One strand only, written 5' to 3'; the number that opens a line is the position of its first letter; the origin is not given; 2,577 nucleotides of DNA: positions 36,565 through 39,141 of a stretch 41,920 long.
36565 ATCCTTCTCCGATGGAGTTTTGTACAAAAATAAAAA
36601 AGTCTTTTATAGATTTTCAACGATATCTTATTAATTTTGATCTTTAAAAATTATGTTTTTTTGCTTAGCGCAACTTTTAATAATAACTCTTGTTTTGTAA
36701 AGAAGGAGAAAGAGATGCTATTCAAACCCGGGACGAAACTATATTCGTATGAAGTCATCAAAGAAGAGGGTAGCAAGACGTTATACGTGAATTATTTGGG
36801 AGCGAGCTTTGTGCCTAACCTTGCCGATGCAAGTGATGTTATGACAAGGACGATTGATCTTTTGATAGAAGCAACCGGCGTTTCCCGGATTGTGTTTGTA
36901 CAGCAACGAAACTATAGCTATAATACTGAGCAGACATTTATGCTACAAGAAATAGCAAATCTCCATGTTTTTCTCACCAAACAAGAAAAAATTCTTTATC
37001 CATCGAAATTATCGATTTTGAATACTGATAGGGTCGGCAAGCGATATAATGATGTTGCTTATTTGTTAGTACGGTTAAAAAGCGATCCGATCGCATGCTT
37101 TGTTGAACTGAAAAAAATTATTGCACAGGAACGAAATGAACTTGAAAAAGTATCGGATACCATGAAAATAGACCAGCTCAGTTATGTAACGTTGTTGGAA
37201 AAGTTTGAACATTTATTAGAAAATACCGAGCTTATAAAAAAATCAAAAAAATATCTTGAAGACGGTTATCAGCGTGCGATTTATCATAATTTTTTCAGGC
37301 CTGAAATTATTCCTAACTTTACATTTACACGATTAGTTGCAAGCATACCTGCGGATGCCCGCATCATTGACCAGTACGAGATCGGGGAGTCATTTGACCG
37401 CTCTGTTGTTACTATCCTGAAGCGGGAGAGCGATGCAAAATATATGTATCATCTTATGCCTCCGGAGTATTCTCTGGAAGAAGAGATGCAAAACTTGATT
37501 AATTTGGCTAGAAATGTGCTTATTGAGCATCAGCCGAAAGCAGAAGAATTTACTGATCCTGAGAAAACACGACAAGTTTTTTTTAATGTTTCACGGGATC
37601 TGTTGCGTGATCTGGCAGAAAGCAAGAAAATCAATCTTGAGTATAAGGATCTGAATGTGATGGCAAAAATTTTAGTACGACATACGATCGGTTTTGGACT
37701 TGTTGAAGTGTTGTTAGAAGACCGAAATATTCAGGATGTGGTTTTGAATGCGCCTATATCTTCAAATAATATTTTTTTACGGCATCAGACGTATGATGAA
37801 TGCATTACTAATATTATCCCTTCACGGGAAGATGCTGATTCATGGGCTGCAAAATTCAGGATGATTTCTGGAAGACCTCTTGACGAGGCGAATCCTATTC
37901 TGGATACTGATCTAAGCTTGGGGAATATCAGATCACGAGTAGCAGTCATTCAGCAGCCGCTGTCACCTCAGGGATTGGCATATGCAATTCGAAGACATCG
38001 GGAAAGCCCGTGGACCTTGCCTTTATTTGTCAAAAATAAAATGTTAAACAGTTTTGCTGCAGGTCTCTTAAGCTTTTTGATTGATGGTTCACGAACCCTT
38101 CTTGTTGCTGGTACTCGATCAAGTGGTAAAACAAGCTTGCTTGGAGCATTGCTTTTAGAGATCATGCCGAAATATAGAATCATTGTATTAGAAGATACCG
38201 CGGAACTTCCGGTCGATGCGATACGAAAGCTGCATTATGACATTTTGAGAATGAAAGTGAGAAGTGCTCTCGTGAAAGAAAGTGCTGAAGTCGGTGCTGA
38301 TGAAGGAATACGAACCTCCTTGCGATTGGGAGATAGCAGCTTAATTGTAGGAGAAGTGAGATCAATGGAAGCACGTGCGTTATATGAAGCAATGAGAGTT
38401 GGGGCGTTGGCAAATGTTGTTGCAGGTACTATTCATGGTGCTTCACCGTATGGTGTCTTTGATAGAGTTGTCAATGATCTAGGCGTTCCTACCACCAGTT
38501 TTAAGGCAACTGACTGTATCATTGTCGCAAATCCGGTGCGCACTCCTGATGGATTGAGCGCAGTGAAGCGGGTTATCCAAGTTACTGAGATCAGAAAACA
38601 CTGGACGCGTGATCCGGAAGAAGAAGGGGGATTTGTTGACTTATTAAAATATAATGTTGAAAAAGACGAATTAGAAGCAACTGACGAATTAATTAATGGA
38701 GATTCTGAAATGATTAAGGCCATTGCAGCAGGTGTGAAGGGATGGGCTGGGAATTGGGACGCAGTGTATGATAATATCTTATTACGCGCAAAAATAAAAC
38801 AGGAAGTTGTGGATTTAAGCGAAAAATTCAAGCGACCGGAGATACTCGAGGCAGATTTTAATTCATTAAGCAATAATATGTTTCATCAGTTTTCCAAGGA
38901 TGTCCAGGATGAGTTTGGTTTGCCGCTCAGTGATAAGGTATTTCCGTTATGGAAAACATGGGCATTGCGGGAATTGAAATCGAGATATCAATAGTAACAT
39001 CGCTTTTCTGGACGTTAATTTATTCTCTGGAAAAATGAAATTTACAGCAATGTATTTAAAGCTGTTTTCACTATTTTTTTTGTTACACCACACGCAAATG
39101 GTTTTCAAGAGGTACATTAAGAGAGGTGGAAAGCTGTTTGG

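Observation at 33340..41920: Secretion/pilus-type ATPase in a locus with no platform protein or pilins: candidate undescribed cell-surface apparatus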

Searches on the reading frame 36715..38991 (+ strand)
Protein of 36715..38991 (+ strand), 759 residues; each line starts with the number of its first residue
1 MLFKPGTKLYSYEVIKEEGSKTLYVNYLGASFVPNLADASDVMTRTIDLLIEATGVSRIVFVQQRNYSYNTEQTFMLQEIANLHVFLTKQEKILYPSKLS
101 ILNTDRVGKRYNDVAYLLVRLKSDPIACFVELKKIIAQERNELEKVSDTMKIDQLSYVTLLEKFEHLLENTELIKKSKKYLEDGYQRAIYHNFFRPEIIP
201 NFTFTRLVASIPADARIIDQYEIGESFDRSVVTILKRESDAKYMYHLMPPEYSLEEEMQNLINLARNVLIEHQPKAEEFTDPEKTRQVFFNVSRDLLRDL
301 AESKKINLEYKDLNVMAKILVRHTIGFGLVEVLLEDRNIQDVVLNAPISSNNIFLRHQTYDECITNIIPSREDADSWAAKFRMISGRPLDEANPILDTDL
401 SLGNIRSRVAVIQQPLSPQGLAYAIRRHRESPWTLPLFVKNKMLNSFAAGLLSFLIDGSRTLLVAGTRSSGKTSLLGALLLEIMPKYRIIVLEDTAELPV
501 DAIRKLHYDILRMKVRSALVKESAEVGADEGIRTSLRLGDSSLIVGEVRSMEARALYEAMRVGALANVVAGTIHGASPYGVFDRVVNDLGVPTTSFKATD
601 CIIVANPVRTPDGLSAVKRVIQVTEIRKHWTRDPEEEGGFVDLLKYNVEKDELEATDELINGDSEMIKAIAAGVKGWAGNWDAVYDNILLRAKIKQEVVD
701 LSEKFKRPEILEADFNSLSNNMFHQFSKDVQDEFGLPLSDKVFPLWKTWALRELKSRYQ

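Call 8: search_protein_families(library=pfam, proteins=[window:36715-38991:+], max_evalue=0.1)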
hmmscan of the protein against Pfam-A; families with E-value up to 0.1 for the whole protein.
window:36715-38991:+ (759 aa): 3 families
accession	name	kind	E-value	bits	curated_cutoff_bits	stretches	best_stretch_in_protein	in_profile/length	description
PF00437.27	T2SSE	-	1.8e-14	53.6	24.9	1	413-605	98-274/370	Type II/IV secretion system protein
PF13191.12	AAA_16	-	0.005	17.8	32.6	1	458-559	22-119/167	AAA ATPase domain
PF20720.3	nSTAND3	-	0.084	13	27.2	0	459-497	17-56/155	Novel STAND NTPase 3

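Call 11: find_homologous_proteins(query=window:36715-38991:+)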
Query window:36715-38991:+ (759 aa): 4778 proteins with E <= 0.001 among 8000 candidates; the best 120 are listed.
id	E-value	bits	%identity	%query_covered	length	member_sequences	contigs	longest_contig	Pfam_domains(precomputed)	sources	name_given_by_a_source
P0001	0.0e+0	1685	100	100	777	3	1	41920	PF00437.27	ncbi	ncbi:MAG: hypothetical protein RL557_859 [archaeon]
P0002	0.0e+0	1392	81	99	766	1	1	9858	PF00437.27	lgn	-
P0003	0.0e+0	1386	80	99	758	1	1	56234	PF00437.27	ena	-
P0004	0.0e+0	1382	80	99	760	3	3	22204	PF00437.27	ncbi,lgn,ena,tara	tara:strand:- start:7 stop:2289 length:2283 start_codon:yes stop_codon:yes gene_type:complete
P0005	0.0e+0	1382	79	100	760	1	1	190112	PF00437.27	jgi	jgi:archaeal flagellar protein FlaI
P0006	0.0e+0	1379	79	100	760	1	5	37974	PF00437.27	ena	-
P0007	0.0e+0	1376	79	100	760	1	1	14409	PF00437.27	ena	-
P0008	0.0e+0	1375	79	100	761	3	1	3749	PF00437.27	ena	-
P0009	0.0e+0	1375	79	100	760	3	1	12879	PF00437.27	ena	-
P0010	0.0e+0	1375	79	100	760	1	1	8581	PF00437.27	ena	-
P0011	0.0e+0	1367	77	100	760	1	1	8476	PF00437.27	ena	-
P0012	0.0e+0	1362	78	100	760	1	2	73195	PF00437.27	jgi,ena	-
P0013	0.0e+0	1362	77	100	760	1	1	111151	PF00437.27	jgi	jgi:archaeal flagellar protein FlaI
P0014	0.0e+0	1356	77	100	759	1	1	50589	PF00437.27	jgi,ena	-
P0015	0.0e+0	1355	78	100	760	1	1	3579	PF00437.27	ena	-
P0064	0.0e+0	1303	74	100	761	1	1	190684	PF00437.27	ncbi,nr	ncbi:Type II/IV secretion system protein [uncultured archaeon]|nr:Type II/IV secretion system protei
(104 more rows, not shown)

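Call 12: search_solved_structures(query=window:36715-38991:+, max_evalue=0.01, show_alignments=2)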
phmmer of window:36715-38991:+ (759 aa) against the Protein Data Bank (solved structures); distinct sequences matched with E-value up to 0.01: 10.
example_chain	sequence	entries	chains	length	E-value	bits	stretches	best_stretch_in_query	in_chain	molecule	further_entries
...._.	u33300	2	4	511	2.6e-31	111.8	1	213-606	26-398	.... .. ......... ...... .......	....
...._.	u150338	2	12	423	5.3e-22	81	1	293-598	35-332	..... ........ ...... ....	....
8rjf_A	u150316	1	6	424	5.3e-22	81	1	293-598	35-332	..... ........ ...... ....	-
9e24_A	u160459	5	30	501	8.7e-22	80.3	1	293-598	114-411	CpaF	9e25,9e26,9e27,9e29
4ii7_A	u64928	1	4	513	9.8e-16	60.3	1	319-626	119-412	FlaI ATPase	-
4ihq_A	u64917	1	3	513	6.7e-15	57.6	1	319-626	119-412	FlaI ATPase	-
2gza_A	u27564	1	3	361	9.9e-06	27.2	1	450-564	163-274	Type IV secretion system protein VirB11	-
6bge_A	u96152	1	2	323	2.7e-05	25.8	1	392-587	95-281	VirB11-like protein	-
1g6o_A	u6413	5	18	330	2.9e-05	25.7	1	392-587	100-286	CAG-ALPHA | virB11 homolog | Cag-alfa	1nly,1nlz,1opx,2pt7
3jvu_A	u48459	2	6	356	0.00018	23.1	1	461-587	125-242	Twitching mobility protein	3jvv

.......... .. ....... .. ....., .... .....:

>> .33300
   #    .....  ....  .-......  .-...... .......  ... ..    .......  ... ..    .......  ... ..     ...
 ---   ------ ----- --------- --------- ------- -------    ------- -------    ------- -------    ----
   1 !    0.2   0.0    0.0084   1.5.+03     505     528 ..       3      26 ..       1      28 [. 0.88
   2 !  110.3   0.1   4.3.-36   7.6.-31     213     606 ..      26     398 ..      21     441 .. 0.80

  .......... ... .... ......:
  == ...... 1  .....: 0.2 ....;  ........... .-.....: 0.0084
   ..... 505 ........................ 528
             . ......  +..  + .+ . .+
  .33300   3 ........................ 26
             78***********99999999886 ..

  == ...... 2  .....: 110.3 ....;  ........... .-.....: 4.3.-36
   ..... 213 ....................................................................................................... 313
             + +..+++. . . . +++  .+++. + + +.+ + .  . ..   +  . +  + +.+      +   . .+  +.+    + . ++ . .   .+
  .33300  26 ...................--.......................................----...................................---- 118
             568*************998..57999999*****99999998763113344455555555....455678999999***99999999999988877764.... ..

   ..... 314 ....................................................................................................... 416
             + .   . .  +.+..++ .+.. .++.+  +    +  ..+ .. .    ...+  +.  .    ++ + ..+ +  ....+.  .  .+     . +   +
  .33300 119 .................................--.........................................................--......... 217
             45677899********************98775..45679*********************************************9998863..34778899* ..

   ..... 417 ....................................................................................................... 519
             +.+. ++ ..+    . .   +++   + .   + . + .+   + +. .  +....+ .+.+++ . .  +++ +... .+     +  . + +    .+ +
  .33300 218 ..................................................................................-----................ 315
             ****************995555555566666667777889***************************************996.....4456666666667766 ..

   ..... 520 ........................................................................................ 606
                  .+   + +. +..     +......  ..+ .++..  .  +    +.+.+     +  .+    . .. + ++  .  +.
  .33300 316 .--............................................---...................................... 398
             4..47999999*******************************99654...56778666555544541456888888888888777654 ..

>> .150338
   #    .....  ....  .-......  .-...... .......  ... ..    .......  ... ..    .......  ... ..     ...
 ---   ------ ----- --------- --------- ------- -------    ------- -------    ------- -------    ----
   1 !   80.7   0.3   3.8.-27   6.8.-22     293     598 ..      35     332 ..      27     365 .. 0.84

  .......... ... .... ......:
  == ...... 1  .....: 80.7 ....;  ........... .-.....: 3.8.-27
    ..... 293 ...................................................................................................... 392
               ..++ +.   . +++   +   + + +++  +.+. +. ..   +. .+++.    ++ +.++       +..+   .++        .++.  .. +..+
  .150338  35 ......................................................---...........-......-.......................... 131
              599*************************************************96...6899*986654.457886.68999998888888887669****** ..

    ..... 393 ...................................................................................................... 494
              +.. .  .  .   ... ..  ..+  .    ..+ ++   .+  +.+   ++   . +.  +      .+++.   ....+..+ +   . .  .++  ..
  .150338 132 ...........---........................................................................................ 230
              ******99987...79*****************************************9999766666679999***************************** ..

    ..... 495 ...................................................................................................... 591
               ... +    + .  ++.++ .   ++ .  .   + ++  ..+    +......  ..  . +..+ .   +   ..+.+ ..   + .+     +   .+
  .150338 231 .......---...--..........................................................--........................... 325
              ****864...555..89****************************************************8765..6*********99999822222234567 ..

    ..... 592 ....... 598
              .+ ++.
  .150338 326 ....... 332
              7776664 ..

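Call 13: find_encoding_contigs(protein=P0005, flank=10000, max_places=2)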
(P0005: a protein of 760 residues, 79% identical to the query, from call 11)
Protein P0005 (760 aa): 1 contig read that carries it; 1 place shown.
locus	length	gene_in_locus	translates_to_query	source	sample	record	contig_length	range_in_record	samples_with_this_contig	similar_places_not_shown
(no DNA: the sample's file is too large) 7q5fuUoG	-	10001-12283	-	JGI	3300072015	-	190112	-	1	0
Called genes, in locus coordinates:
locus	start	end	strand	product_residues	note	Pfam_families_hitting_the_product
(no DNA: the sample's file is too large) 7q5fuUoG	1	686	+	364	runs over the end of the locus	-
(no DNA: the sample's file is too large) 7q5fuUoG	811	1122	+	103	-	-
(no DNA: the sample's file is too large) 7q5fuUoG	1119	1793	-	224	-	PF02732:ERCC4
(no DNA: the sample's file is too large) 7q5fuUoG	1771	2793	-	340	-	PF01916:DS (faint), PF21570:ArgZ-like_C_2nd (weak)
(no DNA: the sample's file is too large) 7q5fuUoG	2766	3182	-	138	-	-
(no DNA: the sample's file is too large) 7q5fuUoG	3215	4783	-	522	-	PF00270:DEAD, PF04851:ResIII, PF21210:RNA_helicase_helical, PF00271:Helicase_C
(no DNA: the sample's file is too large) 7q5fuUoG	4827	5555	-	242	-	PF02163:Peptidase_M50 (faint)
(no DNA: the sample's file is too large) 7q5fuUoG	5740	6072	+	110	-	-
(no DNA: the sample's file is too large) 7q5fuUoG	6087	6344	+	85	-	-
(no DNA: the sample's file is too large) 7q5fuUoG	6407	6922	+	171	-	-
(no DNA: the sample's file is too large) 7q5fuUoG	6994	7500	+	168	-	-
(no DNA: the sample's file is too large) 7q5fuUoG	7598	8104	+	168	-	-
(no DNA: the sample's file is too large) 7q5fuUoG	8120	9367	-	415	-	-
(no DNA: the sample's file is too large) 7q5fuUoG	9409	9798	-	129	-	-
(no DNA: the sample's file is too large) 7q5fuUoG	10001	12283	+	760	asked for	PF00437:T2SSE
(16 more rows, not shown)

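Call 14: find_encoding_contigs(protein=P0064, flank=10000, max_places=2)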
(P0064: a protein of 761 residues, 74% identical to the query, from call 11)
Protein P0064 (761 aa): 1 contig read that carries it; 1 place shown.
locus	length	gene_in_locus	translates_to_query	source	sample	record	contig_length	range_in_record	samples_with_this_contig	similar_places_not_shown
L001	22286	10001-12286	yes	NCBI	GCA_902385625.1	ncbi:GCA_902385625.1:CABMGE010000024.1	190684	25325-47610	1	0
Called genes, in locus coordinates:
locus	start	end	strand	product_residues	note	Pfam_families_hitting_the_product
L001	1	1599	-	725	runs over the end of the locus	-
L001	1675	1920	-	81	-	-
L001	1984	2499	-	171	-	-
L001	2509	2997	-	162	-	-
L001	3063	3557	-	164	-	-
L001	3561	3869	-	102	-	-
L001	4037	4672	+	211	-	-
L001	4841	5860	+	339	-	PF00579:tRNA-synt_1b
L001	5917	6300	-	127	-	-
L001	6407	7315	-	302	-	PF00025:Arf (weak), PF01926:MMR_HSR1, PF02421:FeoB_N, PF03193:RsgA_GTPase (weak), PF16897:MMR_HSR1_Xtn, PF02824:TGS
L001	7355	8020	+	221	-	PF01902:Diphthami_syn_2_N, PF24167:DUF7411 (weak), PF28410:Diphthami_syn_2_C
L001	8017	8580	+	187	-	PF00117:GATase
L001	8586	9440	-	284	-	-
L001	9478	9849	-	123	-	-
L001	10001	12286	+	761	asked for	PF00437:T2SSE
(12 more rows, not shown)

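Call 15: find_encoding_contigs(protein=P0013, flank=10000, max_places=2)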
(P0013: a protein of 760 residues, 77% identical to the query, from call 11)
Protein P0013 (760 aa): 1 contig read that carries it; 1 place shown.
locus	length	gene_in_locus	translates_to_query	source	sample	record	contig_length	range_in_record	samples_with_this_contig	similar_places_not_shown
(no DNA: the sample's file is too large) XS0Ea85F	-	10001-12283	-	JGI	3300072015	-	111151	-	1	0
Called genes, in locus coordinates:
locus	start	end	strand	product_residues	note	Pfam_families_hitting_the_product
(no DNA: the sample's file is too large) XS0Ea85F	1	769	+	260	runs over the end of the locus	PF00491:Arginase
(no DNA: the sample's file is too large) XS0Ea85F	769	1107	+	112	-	-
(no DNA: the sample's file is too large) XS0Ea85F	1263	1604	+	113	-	-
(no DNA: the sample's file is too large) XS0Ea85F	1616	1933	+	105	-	-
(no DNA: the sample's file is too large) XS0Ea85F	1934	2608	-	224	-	PF02732:ERCC4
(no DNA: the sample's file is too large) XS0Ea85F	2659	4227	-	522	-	PF00270:DEAD, PF04851:ResIII, PF21210:RNA_helicase_helical, PF00271:Helicase_C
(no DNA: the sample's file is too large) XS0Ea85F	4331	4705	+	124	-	-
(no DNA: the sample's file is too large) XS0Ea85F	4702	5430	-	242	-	-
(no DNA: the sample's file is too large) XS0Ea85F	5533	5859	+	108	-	PF05239:PRC (weak)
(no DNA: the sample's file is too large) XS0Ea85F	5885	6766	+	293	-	-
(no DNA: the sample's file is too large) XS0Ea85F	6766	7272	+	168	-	-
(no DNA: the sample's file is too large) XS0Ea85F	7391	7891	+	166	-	-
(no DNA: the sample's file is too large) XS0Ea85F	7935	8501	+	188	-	-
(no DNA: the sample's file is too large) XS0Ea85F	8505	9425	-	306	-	-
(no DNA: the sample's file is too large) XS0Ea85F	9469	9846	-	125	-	-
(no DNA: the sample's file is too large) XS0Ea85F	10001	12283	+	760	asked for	PF00437:T2SSE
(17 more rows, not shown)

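Call 17: find_encoding_contigs(protein=P0003, flank=10000, max_places=2)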
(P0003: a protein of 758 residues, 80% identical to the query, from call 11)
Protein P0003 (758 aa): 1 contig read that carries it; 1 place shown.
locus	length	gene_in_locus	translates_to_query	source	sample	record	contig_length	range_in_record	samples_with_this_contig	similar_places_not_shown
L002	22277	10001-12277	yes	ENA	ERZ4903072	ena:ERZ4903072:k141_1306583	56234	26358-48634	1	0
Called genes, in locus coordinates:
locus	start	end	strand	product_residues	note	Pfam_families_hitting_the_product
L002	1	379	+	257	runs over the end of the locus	PF00491:Arginase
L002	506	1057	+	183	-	PF02834:LigT_PEase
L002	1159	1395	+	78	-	-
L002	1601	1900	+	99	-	-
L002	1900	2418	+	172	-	-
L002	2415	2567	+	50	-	-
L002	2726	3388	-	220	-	PF02732:ERCC4, PF01367:5_3_exonuc (faint), PF12826:HHH_2 (weak), PF14520:HHH_5 (weak)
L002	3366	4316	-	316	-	PF24387:AEP-like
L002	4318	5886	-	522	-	PF00270:DEAD, PF04851:ResIII, PF21210:RNA_helicase_helical, PF00271:Helicase_C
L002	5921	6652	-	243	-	-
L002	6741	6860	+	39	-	-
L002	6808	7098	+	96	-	PF05239:PRC (weak)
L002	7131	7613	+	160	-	-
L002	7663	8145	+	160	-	-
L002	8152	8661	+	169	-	-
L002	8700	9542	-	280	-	-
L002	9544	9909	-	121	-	-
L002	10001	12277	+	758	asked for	PF00437:T2SSE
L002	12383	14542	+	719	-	-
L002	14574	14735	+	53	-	-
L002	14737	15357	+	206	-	-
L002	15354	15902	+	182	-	-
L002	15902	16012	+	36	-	-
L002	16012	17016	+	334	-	-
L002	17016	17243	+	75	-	-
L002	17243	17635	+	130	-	-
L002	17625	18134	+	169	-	-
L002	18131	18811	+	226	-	-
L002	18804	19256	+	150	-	-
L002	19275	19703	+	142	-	-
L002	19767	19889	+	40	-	-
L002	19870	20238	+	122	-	-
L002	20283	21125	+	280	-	PF01478:Peptidase_A24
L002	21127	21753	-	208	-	PF01230:HIT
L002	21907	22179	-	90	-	PF00736:EF1_GNE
